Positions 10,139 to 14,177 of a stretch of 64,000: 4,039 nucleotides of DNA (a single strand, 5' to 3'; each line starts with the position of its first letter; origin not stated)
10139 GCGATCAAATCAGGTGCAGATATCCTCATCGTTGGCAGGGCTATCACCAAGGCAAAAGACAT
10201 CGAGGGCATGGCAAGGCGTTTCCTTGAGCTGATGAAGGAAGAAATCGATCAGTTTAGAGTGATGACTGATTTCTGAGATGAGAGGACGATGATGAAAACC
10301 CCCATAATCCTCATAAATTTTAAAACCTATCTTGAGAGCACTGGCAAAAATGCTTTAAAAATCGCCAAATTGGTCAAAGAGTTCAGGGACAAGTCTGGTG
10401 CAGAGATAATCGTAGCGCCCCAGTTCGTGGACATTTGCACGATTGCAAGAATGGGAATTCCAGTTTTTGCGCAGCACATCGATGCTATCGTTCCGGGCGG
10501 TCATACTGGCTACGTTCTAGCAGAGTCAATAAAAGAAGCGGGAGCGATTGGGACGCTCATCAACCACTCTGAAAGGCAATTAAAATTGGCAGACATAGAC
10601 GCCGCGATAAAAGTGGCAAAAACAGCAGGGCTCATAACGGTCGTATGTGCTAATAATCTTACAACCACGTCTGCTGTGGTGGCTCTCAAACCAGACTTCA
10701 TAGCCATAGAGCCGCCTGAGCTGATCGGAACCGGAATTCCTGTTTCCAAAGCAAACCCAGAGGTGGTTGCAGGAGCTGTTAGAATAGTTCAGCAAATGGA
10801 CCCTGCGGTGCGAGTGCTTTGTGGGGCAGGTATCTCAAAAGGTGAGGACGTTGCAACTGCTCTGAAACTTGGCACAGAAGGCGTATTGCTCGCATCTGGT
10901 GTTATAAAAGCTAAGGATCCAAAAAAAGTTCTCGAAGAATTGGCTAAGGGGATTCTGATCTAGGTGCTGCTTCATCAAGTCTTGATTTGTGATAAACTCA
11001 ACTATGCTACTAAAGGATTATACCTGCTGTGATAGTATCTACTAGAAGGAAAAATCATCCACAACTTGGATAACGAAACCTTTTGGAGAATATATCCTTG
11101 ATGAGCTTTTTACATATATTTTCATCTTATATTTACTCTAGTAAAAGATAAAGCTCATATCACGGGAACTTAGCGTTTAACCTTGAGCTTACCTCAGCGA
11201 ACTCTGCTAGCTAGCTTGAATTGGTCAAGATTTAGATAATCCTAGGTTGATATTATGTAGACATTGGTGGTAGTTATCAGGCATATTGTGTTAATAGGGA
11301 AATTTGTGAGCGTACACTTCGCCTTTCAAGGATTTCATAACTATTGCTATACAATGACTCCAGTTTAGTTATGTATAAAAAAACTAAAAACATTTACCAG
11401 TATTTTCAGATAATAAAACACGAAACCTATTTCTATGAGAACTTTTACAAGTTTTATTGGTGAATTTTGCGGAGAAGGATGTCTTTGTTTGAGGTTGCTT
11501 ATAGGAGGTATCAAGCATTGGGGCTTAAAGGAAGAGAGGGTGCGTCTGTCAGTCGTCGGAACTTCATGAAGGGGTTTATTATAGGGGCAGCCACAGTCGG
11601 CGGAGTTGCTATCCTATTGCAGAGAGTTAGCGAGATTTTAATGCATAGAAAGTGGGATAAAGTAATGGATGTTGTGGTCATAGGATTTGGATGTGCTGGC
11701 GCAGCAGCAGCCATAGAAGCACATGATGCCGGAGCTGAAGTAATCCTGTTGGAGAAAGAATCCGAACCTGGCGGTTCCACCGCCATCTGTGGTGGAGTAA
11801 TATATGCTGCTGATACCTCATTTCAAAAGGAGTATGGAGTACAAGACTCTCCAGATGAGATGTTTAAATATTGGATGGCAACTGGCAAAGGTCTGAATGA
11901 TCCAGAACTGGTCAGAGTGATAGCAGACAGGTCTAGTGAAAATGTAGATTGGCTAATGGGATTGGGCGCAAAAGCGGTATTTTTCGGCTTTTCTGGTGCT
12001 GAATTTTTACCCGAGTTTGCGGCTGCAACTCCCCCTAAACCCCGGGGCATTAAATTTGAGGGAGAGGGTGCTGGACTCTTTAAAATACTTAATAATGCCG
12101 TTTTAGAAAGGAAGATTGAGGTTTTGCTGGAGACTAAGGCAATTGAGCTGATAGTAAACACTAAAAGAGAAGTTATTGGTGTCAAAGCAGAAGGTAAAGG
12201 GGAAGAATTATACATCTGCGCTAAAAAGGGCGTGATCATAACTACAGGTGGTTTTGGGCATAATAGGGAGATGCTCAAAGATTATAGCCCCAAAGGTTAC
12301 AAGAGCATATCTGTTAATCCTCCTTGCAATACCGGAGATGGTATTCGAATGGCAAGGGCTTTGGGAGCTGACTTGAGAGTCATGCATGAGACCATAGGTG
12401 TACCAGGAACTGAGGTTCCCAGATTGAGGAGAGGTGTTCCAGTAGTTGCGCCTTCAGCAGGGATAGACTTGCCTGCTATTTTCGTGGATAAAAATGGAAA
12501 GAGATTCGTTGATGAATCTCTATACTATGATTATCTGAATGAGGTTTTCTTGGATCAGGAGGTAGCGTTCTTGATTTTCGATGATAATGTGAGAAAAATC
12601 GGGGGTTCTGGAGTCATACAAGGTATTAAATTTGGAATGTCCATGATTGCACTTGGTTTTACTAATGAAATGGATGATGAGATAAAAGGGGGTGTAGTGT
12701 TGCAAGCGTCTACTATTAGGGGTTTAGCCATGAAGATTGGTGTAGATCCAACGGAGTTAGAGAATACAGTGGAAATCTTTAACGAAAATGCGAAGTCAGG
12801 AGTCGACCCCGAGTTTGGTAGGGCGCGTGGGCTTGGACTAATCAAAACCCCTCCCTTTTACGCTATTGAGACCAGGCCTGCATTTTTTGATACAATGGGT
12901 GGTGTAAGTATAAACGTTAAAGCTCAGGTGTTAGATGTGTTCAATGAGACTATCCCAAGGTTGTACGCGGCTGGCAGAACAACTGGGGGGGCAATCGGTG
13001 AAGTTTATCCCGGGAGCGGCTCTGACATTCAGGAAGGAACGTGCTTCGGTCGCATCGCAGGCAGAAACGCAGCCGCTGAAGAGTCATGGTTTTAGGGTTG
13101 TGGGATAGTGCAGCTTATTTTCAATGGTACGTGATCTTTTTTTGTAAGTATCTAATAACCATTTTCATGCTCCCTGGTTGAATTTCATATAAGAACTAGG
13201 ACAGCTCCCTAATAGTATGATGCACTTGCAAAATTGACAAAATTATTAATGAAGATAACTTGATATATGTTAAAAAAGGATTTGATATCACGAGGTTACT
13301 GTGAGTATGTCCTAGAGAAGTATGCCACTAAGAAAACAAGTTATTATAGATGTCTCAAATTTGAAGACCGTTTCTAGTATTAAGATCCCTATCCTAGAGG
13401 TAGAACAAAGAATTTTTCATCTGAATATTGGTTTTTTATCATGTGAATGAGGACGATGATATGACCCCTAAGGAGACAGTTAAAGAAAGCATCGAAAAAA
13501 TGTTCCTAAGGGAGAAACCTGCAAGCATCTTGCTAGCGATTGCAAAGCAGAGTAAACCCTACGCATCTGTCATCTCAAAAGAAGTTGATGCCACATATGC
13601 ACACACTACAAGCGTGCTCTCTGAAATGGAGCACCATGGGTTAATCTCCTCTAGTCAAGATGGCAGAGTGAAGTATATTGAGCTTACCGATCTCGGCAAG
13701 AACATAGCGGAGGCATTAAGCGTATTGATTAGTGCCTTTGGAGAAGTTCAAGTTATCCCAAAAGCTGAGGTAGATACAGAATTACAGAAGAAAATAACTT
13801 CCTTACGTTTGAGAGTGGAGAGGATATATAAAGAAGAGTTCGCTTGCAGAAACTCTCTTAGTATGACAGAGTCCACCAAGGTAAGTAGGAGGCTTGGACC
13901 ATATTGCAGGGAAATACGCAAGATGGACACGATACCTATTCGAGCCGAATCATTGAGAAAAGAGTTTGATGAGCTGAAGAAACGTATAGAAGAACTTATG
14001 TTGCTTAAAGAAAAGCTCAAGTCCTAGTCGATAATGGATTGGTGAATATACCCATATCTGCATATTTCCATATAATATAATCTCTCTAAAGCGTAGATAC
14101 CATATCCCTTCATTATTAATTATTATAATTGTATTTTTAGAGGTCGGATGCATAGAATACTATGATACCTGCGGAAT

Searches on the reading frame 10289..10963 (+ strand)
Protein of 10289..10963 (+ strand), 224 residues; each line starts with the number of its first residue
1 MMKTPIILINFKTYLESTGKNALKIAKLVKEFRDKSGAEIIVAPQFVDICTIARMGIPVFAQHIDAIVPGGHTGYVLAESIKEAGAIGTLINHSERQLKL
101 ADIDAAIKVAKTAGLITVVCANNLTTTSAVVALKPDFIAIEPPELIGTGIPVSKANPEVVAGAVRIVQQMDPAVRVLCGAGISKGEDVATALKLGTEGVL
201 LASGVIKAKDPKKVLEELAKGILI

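Call 10: search_protein_families(library=pfam, proteins=[window:10289-10963:+])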
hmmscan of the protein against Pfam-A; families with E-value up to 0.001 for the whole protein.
window:10289-10963:+ (224 aa): 3 families
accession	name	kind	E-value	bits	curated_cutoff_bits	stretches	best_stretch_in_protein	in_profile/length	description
PF00121.24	TIM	-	5.3e-41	141.2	20.1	1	5-215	1-242/245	Triosephosphate isomerase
PF05690.20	ThiG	-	2.9e-06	27.3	23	1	166-220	169-222/247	Thiazole biosynthesis protein ThiG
PF03060.21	NMO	-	0.00031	20.7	28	1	106-210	128-230/331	Nitronate monooxygenase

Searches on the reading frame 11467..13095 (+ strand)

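Call 10: search_protein_families(library=pfam, proteins=[window:11467-13095:+])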
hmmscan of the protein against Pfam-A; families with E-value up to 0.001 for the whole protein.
window:11467-13095:+ (542 aa): 8 families
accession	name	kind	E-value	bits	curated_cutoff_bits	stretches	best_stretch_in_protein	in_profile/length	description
PF00890.30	FAD_binding_2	-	1.6e-66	225.6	20.4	1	68-519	1-412/414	FAD binding domain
PF01266.30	DAO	-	1.7e-10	41.4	27.9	1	68-265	1-207/353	FAD dependent oxidoreductase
PF12831.13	FAD_oxidored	-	4e-10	40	27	1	68-253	1-138/416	FAD dependent oxidoreductase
PF03486.20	HI0933_like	-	6.3e-08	32.8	50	1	68-110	2-44/244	HI0933-like protein Rossmann domain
PF07992.20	Pyr_redox_2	-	7.9e-06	25.9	26.1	1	67-262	1-109/291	Pyridine nucleotide-disulphide oxidoreductase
PF13450.12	NAD_binding_8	-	0.00055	20.6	21.9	0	71-105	1-35/68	NAD(P)-binding Rossmann-like domain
PF01134.28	GIDA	-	0.0007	19.2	22.1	0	68-98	1-31/391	Glucose inhibited division protein A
PF01946.23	Thi4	-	0.00095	18.9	26.2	0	66-113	17-64/235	Thi4 family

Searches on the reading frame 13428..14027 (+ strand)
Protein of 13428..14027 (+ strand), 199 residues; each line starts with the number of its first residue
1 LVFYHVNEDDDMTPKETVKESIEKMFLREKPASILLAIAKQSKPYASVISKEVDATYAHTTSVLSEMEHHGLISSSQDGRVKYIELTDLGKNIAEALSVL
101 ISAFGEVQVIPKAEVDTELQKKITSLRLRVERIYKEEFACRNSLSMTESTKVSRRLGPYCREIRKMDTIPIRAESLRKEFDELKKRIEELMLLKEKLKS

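Call 10: search_protein_families(library=pfam, proteins=[window:13428-14027:+])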
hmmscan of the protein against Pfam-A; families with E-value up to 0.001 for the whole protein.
window:13428-14027:+ (199 aa): 3 families
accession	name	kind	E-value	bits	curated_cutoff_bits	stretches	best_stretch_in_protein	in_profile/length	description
PF22665.2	DUF6293_C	-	3.4e-06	27.9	27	1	37-96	47-100/101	DUF6293 C-terminal winged helix domain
PF14277.12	DUF4364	-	5.3e-05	23.5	26.9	1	50-128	26-104/162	Domain of unknown function (DUF4364)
PF24034.1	DUF7343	-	0.00033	20.9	27.6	1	49-86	24-61/62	Domain of unknown function (DUF7343)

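Call 57: search_solved_structures(query=window:13428-14027:+, max_evalue=1)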
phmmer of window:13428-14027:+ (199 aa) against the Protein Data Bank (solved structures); distinct sequences matched with E-value up to 1: 42.
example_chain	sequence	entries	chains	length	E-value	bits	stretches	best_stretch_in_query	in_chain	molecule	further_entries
2qvo_A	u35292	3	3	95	0.00016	24.9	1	24-102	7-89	Uncharacterized protein AF_1382 | Protein AF_1382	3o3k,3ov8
5n08_A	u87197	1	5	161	0.0038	20.5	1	41-148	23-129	HTH-type transcriptional repressor NsrR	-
5n07_A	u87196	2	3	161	0.015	18.5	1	41-122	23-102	HTH-type transcriptional repressor NsrR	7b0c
1lzw_A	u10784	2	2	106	0.03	17.6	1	8-72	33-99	Protein yljA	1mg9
5k1y_C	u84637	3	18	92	0.04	17.1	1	24-97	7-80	AspA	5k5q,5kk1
5k5o_A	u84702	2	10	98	0.045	17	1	24-97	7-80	AspA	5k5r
3o1f_A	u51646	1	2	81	0.095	15.9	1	8-72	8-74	ATP-dependent Clp protease adapter protein clpS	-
7dvr_A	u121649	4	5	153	0.1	15.8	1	61-122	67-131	HTH marR-type domain-containing protein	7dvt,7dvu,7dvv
3o2o_A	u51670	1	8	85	0.11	15.7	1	8-72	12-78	ATP-dependent Clp protease adaptor protein ClpS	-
4rs8_A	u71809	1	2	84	0.13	15.5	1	32-97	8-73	AspA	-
7dvs_A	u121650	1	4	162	0.14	15.4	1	61-117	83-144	MarR family transcriptional regulator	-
9g51_A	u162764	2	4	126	0.14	15.4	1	22-92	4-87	Transcriptional regulator, PadR-like family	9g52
2w9r_A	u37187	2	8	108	0.17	15.1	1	8-73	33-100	ATP-DEPENDENT CLP PROTEASE ADAPTER PROTEIN CLPS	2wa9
8yrf_A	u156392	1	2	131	0.19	14.9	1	22-92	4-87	Transcriptional regulator, PadR-like family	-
9h9y_A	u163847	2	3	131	0.2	14.9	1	22-96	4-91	Transcriptional regulator, PadR-like family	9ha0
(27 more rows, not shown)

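Call 58: search_protein_families(library=ncbifam, proteins=[window:13428-14027:+], max_evalue=0.1)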
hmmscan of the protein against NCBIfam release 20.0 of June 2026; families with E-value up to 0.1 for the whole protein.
window:13428-14027:+ (199 aa): 13 families
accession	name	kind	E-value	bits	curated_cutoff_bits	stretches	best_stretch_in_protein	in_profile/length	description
NF045593.1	bilirub_TF_BilQ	equivalog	0.0011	18.7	125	1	35-105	36-109/135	bilirubin utilization transcriptional regulator BilQ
NF038251.1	AdcR_fam_Zn_TF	equivalog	0.0018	18.5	175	1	34-95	41-104/143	zinc-dependent MarR family transcriptional regulator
NF003210.0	PRK04172.1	equivalog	0.0059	15.5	350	1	25-105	2-84/496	phenylalanine--tRNA ligase subunit alpha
TIGR02337.1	HpaR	equivalog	0.0067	16.2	121.2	1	60-98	59-100/130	homoprotocatechuate degradation operon regulator HpaR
NF000670.0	PRK00033.1-3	equivalog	0.0087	16.2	143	1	6-73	31-100/106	ATP-dependent Clp protease adapter ClpS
NF000672.0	PRK00033.1-5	equivalog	0.011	15.8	112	1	9-73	32-98/104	ATP-dependent Clp protease adapter ClpS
NF000669.1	PRK00033.1-2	equivalog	0.012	15.6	149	1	9-73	22-88/94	ATP-dependent Clp protease adapter ClpS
NF053777.1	Saro0803TransReg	equivalog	0.023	14.4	200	1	20-98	28-109/140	Saro_0803 family transcriptional regulator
NF050133.1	TransRegFabT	equivalog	0.043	14.1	200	0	37-93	37-96/138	fatty acid biosynthesis transcriptional regulator FabT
TIGR04472.1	reg_rSAM_mob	hypoth_equivalog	0.056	13.5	240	0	47-95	49-100/141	radical SAM mobile pair system MarR family transcriptional regulator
NF033788.1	HTH_metalloreg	subfamily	0.06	13.2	55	0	33-88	15-70/77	metalloregulator ArsR/SmtB family transcription factor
NF050184.1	VpaChn25_0724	subfamily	0.087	13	65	0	60-98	40-78/88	VpaChn25_0724 family phage protein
NF047906.1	CdPbTransRegCmtR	equivalog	0.089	12.7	150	0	33-102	25-91/104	Cd(II)/Pb(II)-sensing metalloregulatory transcriptional regulator CmtR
